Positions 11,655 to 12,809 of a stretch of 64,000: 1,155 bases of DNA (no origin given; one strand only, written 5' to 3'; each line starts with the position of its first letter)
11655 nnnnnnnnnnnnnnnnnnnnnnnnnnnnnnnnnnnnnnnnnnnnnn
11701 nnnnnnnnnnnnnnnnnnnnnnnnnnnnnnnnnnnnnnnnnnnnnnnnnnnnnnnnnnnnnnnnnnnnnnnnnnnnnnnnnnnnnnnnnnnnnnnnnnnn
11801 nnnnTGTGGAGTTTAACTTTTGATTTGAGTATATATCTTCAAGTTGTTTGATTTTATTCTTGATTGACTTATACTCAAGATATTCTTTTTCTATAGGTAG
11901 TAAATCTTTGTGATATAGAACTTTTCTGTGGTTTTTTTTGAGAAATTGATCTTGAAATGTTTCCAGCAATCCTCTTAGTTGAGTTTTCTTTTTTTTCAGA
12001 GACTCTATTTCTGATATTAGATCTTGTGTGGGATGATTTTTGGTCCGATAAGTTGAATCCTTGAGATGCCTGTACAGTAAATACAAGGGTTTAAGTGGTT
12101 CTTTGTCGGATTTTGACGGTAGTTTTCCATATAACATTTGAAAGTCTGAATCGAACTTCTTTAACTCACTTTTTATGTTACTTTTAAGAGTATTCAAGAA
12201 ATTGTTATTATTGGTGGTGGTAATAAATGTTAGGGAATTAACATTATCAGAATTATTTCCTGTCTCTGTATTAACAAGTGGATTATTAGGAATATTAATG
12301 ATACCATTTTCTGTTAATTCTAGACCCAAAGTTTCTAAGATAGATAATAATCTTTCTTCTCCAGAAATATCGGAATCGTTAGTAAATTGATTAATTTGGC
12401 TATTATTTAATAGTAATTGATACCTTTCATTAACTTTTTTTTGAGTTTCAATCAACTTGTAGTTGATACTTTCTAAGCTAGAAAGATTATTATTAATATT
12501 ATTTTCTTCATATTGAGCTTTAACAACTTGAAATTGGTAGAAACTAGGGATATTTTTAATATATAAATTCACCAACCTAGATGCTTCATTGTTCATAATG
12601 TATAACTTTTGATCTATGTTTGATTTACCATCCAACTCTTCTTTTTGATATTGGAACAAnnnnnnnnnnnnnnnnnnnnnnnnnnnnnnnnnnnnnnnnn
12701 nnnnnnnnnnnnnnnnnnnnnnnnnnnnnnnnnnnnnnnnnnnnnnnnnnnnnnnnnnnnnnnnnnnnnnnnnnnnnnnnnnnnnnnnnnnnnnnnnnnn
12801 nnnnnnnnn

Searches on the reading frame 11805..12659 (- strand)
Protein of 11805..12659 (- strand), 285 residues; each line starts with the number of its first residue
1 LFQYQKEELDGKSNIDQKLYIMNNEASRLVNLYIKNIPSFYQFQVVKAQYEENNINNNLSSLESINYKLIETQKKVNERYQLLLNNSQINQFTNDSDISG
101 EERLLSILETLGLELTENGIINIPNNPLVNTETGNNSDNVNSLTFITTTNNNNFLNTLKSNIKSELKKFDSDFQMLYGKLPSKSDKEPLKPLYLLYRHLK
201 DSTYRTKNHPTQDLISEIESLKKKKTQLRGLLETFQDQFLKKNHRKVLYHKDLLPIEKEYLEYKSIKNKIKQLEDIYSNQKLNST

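Call 80: search_protein_families(library=pfam, proteins=[window:11805-12659:-], max_evalue=0.01)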
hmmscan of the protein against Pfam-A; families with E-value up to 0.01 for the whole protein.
window:11805-12659:- (285 aa): 1 family
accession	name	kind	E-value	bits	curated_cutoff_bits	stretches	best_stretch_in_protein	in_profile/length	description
PF11719.13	Drc1-Sld2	-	0.00075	19.7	28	1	160-226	2-70/416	DNA replication and checkpoint protein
